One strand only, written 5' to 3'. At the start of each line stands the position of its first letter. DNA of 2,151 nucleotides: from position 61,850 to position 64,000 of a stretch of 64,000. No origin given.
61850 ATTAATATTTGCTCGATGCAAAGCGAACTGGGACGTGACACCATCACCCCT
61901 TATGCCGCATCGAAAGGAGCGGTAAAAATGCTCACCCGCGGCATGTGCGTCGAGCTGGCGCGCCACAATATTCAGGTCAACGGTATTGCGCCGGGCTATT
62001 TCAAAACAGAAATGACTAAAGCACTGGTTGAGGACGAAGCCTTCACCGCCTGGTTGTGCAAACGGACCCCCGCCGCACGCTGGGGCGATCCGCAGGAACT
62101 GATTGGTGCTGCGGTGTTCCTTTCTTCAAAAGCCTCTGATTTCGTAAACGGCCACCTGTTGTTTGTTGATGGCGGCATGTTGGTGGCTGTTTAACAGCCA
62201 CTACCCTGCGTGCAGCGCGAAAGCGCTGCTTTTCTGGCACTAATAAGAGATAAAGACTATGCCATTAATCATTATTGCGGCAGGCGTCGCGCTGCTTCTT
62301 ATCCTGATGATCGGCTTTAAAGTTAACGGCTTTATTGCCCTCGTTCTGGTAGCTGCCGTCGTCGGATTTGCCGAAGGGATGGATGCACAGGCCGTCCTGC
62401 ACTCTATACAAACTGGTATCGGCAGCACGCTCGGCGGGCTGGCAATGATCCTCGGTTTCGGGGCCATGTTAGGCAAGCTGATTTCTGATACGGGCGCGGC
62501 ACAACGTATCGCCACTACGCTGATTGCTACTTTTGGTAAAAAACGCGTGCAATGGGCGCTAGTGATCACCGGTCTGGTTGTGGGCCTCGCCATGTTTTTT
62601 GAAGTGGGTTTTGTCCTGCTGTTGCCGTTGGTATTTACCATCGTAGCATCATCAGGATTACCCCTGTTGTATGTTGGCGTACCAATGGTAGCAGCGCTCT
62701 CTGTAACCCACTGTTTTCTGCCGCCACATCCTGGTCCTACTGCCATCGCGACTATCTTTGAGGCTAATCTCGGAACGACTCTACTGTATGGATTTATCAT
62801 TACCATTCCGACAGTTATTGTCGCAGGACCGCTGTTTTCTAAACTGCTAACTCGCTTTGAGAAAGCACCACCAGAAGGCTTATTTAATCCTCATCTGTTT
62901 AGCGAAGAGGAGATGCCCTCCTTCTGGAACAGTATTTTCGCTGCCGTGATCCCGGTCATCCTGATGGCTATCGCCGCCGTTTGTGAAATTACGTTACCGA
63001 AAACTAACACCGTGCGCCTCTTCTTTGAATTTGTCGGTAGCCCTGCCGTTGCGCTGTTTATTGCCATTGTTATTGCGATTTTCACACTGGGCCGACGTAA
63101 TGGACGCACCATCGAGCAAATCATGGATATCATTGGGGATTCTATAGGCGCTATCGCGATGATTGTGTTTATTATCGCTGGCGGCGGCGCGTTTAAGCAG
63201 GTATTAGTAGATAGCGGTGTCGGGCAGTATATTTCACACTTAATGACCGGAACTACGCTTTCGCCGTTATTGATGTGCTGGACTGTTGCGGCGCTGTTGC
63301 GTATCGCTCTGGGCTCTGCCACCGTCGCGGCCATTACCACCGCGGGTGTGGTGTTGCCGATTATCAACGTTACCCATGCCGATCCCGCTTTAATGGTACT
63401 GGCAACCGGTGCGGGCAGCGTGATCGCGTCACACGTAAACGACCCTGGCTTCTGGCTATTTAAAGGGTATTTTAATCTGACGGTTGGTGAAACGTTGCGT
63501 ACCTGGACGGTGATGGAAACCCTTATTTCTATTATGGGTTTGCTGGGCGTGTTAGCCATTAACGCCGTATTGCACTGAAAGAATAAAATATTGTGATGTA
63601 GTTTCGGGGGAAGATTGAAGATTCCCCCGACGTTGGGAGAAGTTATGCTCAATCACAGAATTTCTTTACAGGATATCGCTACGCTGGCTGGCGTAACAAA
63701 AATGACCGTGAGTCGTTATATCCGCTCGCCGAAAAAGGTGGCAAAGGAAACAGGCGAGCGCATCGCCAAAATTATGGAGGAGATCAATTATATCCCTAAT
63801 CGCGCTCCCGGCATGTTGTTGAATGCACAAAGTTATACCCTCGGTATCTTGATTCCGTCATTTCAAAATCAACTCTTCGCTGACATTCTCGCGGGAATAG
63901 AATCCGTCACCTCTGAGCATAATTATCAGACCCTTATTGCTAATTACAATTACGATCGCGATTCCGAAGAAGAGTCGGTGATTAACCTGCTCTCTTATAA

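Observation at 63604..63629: Perfect 8-bp-stem hairpin between idnT and idnR without a U-tract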

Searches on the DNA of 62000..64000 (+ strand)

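Call 6: search_rna_families(source=window, start=62000, end=64000, threshold=evalue, max_evalue=10)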
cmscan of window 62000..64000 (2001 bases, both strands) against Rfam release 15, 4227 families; matches with E-value up to 10: 1.
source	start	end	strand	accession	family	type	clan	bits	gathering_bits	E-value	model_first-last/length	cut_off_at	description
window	62356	62403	-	RF01068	Guanidine-II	Cis-reg; riboswitch;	-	15.7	32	3.9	1-48/48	no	Guanidine-II riboswitch aptamer (mini-ykkC)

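Call 7: search_dna_similar(query=window:63400-64000:+, collection=ecoli_genomes, mode=near, max_rows=30, rows=spread)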
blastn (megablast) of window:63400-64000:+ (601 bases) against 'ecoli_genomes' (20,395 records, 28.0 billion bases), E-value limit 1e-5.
Records with a match: 2054; places in all: 2055; records where one place covers at least 80% of the query: 2052.
Genomes with a match: 2054 of 5426; with a place that covers at least 80% of the query: 2052. Places per genome that has any: lowest 1, median 1, highest 2. On chromosomes: 2055 places; on plasmids: 0.
Best place of each record, by identity: >=99% 2053; 95-99% 1.
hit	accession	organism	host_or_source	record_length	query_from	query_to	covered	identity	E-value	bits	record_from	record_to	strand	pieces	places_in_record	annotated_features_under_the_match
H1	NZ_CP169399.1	Escherichia coli strain MFDS1022581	Animal source foods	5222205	1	601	100%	100.0%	0e+0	1110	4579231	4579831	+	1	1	idnR: DNA-binding transcriptional regulator IdnR | idnT: gnt-II system L-idonate transporter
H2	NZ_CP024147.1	Escherichia coli strain 14EC033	clinical patient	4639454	1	601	100%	99.7%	0e+0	1099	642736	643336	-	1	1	idnR: DNA-binding transcriptional regulator IdnR | idnT: gnt-II system L-idonate transporter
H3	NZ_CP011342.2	Escherichia coli K-12 strain K-12 substr. GM4792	-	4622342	1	601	100%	99.7%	0e+0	1099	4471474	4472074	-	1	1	idnR: DNA-binding transcriptional regulator IdnR | idnT: gnt-II system L-idonate transporter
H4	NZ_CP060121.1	Escherichia coli BL21 strain BL21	not applicable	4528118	1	601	100%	99.7%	0e+0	1099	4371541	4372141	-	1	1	idnR: DNA-binding transcriptional regulator IdnR | idnT: gnt-II system L-idonate transporter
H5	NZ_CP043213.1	Escherichia coli O16:H48 strain CV601gfp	missing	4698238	1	601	100%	99.7%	0e+0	1099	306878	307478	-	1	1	idnR: DNA-binding transcriptional regulator IdnR | idnT: gnt-II system L-idonate transporter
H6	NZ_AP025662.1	Escherichia coli strain TUM20902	Homo sapiens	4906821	1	601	100%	99.7%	0e+0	1099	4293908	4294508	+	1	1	idnR: DNA-binding transcriptional regulator IdnR | idnT: gnt-II system L-idonate transporter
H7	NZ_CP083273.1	Escherichia coli strain BL21-RIPL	-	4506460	1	601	100%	99.7%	0e+0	1099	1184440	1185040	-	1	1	idnR: DNA-binding transcriptional regulator IdnR | idnT: gnt-II system L-idonate transporter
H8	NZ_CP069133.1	Escherichia coli BW25113 strain BW25113 substr. CHXR2G20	not applicable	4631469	1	601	100%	99.7%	0e+0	1099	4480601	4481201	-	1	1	idnR: DNA-binding transcriptional regulator IdnR | idnT: gnt-II system L-idonate transporter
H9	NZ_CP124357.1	Escherichia coli strain AVS0467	environmental-WWTP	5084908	1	601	100%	99.7%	0e+0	1099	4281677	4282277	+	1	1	idnR: DNA-binding transcriptional regulator IdnR | idnT: gnt-II system L-idonate transporter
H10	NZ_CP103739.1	Escherichia coli strain 3359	Homo sapiens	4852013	1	601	100%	99.7%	0e+0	1099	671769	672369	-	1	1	idnR: DNA-binding transcriptional regulator IdnR | idnT: gnt-II system L-idonate transporter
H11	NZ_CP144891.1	Escherichia coli strain MG1655p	not applicable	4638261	1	601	100%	99.7%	0e+0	1099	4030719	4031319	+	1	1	idnR: DNA-binding transcriptional regulator IdnR | idnT: gnt-II system L-idonate transporter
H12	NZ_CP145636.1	Escherichia coli strain S1-ISR-02-A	Homo sapiens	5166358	1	601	100%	99.7%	0e+0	1099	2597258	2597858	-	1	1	idnR: DNA-binding transcriptional regulator IdnR | idnT: gnt-II system L-idonate transporter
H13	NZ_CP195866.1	Escherichia coli strain FXCREC043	Homo sapiens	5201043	1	601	100%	99.7%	0e+0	1099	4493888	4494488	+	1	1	idnR: DNA-binding transcriptional regulator IdnR | idnT: gnt-II system L-idonate transporter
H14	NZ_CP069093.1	Escherichia coli strain TOE17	Homo sapiens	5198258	1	601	100%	99.7%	0e+0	1099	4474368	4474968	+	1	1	idnR: DNA-binding transcriptional regulator IdnR | idnT: gnt-II system L-idonate transporter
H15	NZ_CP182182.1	Escherichia coli strain EC19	pig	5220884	1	601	100%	99.7%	0e+0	1099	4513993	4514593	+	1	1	idnR: DNA-binding transcriptional regulator IdnR | idnT: gnt-II system L-idonate transporter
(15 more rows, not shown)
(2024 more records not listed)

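Call 9: get_annotated_region(hit=H11, flank=5000)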
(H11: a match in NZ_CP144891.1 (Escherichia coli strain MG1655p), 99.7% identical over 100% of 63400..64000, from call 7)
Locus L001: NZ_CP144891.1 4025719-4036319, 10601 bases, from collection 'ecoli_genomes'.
description: Escherichia coli strain MG1655p chromosome, complete genome
organism: Escherichia coli strain MG1655p (NCBI taxid 562)
replicon: chromosome; assembly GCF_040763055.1
host: not applicable; source: not applicable; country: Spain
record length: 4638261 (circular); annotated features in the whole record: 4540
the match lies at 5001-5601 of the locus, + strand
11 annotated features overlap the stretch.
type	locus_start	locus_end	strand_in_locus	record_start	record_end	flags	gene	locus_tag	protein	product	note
CDS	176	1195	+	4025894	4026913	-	ahr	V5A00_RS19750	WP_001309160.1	NADPH-dependent aldehyde reductase Ahr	-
CDS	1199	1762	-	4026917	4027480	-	idnK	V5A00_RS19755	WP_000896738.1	gluconokinase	-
CDS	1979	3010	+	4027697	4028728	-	idnD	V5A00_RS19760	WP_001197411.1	L-idonate 5-dehydrogenase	-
CDS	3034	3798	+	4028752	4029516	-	idnO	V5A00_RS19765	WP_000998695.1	gluconate 5-dehydrogenase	-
CDS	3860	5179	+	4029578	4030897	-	idnT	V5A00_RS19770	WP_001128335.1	gnt-II system L-idonate transporter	-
CDS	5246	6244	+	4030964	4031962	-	idnR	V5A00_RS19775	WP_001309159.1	DNA-binding transcriptional regulator IdnR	-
CDS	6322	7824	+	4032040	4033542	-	yjgR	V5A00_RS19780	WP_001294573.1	helicase HerA-like C-terminal domain-containing protein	-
CDS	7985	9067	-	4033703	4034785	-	lptG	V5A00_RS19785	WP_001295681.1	LPS export ABC transporter permease LptG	-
CDS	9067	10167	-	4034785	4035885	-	lptF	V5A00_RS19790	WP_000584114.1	LPS export ABC transporter permease LptF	-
CDS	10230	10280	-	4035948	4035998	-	ytgA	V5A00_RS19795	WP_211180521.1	protein YtgA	-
CDS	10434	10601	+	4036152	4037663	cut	pepA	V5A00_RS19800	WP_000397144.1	leucyl aminopeptidase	-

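Call 10: get_annotated_region(hit=H1, flank=5000)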
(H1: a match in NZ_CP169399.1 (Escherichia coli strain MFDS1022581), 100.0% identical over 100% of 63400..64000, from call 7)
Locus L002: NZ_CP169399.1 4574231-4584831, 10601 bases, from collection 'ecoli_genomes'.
description: Escherichia coli strain MFDS1022581 chromosome, complete genome
organism: Escherichia coli strain MFDS1022581 (NCBI taxid 562)
replicon: chromosome; assembly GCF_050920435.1
host: -; source: Animal source foods; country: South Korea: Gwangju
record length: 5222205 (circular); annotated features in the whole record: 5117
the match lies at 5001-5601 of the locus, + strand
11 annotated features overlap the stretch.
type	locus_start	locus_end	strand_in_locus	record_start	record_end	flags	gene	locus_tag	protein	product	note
CDS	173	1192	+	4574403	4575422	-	ahr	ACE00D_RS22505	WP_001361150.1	NADPH-dependent aldehyde reductase Ahr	-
CDS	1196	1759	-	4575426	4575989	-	idnK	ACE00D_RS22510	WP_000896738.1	gluconokinase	-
CDS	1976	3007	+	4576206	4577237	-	idnD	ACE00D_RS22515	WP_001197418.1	L-idonate 5-dehydrogenase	-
CDS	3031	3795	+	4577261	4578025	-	idnO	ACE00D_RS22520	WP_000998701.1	gluconate 5-dehydrogenase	-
CDS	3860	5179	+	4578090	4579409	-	idnT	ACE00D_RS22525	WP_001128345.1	gnt-II system L-idonate transporter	-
CDS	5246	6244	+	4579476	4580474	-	idnR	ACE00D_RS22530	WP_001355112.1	DNA-binding transcriptional regulator IdnR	-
CDS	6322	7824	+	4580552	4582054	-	yjgR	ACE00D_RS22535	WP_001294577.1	helicase HerA-like C-terminal domain-containing protein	-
CDS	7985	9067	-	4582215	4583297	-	lptG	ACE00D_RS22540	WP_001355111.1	LPS export ABC transporter permease LptG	-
CDS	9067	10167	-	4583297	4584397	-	lptF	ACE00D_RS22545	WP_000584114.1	LPS export ABC transporter permease LptF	-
CDS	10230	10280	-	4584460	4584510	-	ytgA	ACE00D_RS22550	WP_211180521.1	protein YtgA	-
CDS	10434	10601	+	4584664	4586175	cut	pepA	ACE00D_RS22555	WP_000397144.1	leucyl aminopeptidase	-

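Call 12: search_dna_similar(query=window:63540-63680:+, collection=ecoli_genomes, mode=distant, max_rows=60, rows=spread)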
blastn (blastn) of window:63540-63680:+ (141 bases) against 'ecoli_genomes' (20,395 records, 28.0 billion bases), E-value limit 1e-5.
Records with a match: 2053; places in all: 2053; records where one place covers at least 80% of the query: 2053.
Genomes with a match: 2053 of 5426; with a place that covers at least 80% of the query: 2053. Places per genome that has any: lowest 1, median 1, highest 1. On chromosomes: 2053 places; on plasmids: 0.
Best place of each record, by identity: >=99% 1998; 95-99% 55.
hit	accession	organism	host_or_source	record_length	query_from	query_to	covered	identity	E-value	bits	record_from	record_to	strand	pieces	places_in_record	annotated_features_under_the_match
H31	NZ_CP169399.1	Escherichia coli strain MFDS1022581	Animal source foods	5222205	1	141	100%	100.0%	4e-65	255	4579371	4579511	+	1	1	idnT: gnt-II system L-idonate transporter | idnR: DNA-binding transcriptional regulator IdnR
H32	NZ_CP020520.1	Escherichia coli strain 190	Homo sapiens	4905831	1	141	100%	99.3%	2e-63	251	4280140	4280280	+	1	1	idnT: gnt-II system L-idonate transporter | idnR: DNA-binding transcriptional regulator IdnR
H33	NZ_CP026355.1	Escherichia coli strain 3A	not applicable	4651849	1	141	100%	99.3%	2e-63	251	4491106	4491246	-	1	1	idnT: gnt-II system L-idonate transporter | idnR: DNA-binding transcriptional regulator IdnR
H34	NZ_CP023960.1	Escherichia coli strain FDAARGOS_448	Homo sapiens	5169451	1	141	100%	99.3%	2e-63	251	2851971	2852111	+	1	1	idnT: gnt-II system L-idonate transporter | idnR: DNA-binding transcriptional regulator IdnR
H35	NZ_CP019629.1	Escherichia coli strain MGY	P1 of YFP-CAM to MG1655 from E. Coli ...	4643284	1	141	100%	99.3%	2e-63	251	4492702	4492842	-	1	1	idnT: gnt-II system L-idonate transporter | idnR: DNA-binding transcriptional regulator IdnR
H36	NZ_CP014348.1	Escherichia coli str. K-12 substr. MG1655 strain JW5437-1 ...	laboratory strain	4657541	1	141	100%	99.3%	2e-63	251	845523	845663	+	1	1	idnT: gnt-II system L-idonate transporter | idnR: DNA-binding transcriptional regulator IdnR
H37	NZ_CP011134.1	Escherichia coli VR50 strain VR50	Homo sapiens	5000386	1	141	100%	99.3%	2e-63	251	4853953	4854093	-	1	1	idnT: gnt-II system L-idonate transporter | idnR: DNA-binding transcriptional regulator IdnR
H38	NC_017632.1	Escherichia coli UM146 strain UM146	-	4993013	1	141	100%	99.3%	2e-63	251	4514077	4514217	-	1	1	idnT: gnt-II system L-idonate transporter | idnR: DNA-binding transcriptional regulator IdnR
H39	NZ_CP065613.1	Escherichia coli strain FDAARGOS_944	missing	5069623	1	141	100%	99.3%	2e-63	251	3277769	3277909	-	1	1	idnT: gnt-II system L-idonate transporter | idnR: DNA-binding transcriptional regulator IdnR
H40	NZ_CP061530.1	Escherichia coli strain WEM25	Beach water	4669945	1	141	100%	99.3%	2e-63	251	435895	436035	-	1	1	idnT: gnt-II system L-idonate transporter | idnR: DNA-binding transcriptional regulator IdnR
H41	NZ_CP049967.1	Escherichia coli strain ARL09/232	Homo sapiens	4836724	1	141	100%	99.3%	2e-63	251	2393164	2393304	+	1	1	idnT: gnt-II system L-idonate transporter | idnR: DNA-binding transcriptional regulator IdnR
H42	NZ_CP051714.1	Escherichia coli strain SCU-122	Homo sapiens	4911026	1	141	100%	99.3%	2e-63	251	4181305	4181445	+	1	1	idnT: gnt-II system L-idonate transporter | idnR: DNA-binding transcriptional regulator IdnR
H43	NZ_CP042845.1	Escherichia coli strain JME65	not applicable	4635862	1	141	100%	99.3%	2e-63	251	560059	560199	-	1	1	idnT: gnt-II system L-idonate transporter | idnR: DNA-binding transcriptional regulator IdnR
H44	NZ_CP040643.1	Escherichia coli strain BE104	not applicable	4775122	1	141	100%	99.3%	2e-63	251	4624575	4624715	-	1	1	idnT: gnt-II system L-idonate transporter | idnR: DNA-binding transcriptional regulator IdnR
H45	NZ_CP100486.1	Escherichia coli strain LH85-a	Gallus gallus domesticus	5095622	1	141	100%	99.3%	2e-63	251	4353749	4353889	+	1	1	idnT: gnt-II system L-idonate transporter | idnR: DNA-binding transcriptional regulator IdnR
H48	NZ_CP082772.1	Escherichia coli O2:H1 strain HM670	Homo sapiens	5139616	1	141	100%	99.3%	2e-63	251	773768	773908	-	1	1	idnT: gnt-II system L-idonate transporter | idnR: DNA-binding transcriptional regulator IdnR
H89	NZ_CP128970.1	Escherichia coli strain TUM1886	missing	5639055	1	141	100%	98.6%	2e-62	246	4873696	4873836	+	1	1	idnT: gnt-II system L-idonate transporter | idnR: DNA-binding transcriptional regulator IdnR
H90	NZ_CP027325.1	Escherichia coli strain 2013C-4830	Homo sapiens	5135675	1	141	100%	97.9%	1e-58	234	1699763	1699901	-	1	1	idnT: gnt-II system L-idonate transporter | idnR: DNA-binding transcriptional regulator IdnR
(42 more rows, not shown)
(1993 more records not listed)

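Call 14: get_annotated_region(hit=H90, flank=200)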
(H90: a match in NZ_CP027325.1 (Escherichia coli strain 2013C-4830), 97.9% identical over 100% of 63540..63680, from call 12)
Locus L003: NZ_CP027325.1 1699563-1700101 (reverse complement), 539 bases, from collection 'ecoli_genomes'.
description: Escherichia coli strain 2013C-4830 chromosome, complete genome
organism: Escherichia coli strain 2013C-4830 (NCBI taxid 562)
replicon: chromosome; assembly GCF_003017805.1
host: Homo sapiens; source: missing; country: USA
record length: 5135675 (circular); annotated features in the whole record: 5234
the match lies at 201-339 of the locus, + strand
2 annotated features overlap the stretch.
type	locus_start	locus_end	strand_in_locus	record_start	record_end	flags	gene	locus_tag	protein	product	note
CDS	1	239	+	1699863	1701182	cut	idnT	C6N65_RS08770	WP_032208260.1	gnt-II system L-idonate transporter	-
CDS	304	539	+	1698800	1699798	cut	idnR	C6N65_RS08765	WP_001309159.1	DNA-binding transcriptional regulator IdnR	-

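Call 15: get_annotated_region(hit=H89, flank=200)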
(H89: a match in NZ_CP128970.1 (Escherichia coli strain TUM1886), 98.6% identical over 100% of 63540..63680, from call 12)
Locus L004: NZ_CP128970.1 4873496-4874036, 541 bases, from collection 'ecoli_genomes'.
description: Escherichia coli strain TUM1886 chromosome, complete genome
organism: Escherichia coli strain TUM1886 (NCBI taxid 562)
replicon: chromosome; assembly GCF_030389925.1
host: missing; source: missing; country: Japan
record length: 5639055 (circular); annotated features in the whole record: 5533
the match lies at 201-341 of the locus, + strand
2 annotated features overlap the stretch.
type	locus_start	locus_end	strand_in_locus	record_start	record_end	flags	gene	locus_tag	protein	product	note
CDS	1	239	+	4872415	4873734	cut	idnT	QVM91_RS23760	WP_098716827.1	gnt-II system L-idonate transporter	-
CDS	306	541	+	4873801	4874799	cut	idnR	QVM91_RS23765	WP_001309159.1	DNA-binding transcriptional regulator IdnR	-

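Call 29: build_rna_model(alignment_id=A3, structure=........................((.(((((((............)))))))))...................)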
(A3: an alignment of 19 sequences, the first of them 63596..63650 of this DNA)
Model R1 built from alignment A3 (19 sequences, 74 columns); structure: as given.
model positions 65; base pairs 9; branch points 0; effective number of sequences 19; information 0.777 bits per position. Calibrated on 0.2 Mb of random sequence (short: E-values are rough).
structure used (alignment columns):
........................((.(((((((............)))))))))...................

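Call 30: search_with_rna_model(model_id=R1, sources=[window, L003, L005, L006, L007, L008, L009, L010, L011, L012, L013, L014, L015, L016, L017, L018, L019, L020, L021, L022, L023, L024, L025, L026, L027, L028, L029, L030, L031, L032], make_alignment=true, max_evalue=1, show_alignments=0)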
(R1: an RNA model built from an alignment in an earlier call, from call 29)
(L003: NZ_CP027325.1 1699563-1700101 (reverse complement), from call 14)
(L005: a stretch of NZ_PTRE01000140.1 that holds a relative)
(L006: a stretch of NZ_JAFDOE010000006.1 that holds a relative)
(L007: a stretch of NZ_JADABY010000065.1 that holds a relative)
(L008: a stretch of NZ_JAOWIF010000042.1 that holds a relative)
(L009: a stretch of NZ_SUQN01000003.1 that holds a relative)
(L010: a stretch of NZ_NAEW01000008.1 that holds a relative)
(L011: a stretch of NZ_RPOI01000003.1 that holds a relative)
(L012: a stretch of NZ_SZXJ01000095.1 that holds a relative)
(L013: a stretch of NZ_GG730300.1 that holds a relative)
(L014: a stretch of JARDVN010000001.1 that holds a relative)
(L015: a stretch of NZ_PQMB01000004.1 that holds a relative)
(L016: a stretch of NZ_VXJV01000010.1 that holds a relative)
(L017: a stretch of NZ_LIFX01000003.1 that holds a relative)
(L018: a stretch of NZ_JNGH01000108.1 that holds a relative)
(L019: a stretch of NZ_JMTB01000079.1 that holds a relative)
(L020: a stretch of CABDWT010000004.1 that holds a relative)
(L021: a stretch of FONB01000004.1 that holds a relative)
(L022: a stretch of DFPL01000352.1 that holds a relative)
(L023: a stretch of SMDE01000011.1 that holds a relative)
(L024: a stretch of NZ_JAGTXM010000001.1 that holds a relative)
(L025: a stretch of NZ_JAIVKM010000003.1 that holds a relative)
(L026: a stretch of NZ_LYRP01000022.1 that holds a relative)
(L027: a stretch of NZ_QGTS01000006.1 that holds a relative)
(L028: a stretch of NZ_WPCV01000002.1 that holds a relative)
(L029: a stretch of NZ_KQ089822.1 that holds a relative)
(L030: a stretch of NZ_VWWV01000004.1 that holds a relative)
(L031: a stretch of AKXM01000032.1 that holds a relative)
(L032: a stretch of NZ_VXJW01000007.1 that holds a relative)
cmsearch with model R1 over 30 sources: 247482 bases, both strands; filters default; matches with E-value up to 1: 34.
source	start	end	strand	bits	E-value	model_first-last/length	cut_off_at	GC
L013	784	848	+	74.3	1.6e-16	1-65/65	no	0.63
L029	2942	3006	+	70.4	1.6e-15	1-65/65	no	0.52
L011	76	140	+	70.4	1.7e-15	1-65/65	no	0.62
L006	2942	3006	+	70.4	1.7e-15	1-65/65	no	0.6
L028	2942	3006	+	70.4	1.7e-15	1-65/65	no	0.6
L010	2942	3006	+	70.4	1.7e-15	1-65/65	no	0.58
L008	2943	3006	+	65.4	3.4e-14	1-65/65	no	0.56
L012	2943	3006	+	65.4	3.4e-14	1-65/65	no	0.56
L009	2943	3006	+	64.4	6.1e-14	1-65/65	no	0.61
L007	2943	3006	+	64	7.7e-14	1-65/65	no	0.58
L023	2940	3006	+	58.8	1.8e-12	1-65/65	no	0.58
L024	2940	3006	+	57.7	3.5e-12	1-65/65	no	0.63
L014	2939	3006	+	57.5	3.9e-12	1-65/65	no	0.65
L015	2943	3006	+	53.2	5.1e-11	1-65/65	no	0.53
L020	2941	3006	+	52.1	9.8e-11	1-65/65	no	0.61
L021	2941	3006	+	49.3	5.2e-10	1-65/65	no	0.56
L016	2946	3006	+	43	2.3e-08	1-65/65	no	0.61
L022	2941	3006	+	41.1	7.1e-08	1-65/65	no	0.52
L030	2944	3006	+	39.2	2.3e-07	1-65/65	no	0.67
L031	2945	3006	+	35.6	2e-06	1-65/65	no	0.71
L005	2944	3006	+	25.6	0.00081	1-65/65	no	0.48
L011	89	121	-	20.4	0.019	19-51/65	no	0.73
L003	249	309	+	20.3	0.019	1-65/65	no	0.46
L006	2955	2987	-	20.1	0.022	19-51/65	no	0.73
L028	2955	2987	-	20.1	0.022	19-51/65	no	0.73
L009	2955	2987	-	19.9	0.025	19-51/65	no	0.7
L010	2955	2987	-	19.4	0.034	19-51/65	no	0.73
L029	2957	2987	-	17.7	0.093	19-49/65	no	0.65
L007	2955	2987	-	16.4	0.2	19-51/65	no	0.64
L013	802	829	-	15.8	0.28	19-46/65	no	0.86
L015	2961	2987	-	15.5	0.35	19-46/65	no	0.67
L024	2958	2987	-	15.1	0.44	19-46/65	no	0.8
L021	2953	2988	-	14.8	0.54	19-51/65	no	0.53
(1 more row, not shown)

Alignment A4: 34 matches aligned to the model, 74 columns, each read 5' to 3' on its own strand. Consensus structure (alignment columns), stored with it:
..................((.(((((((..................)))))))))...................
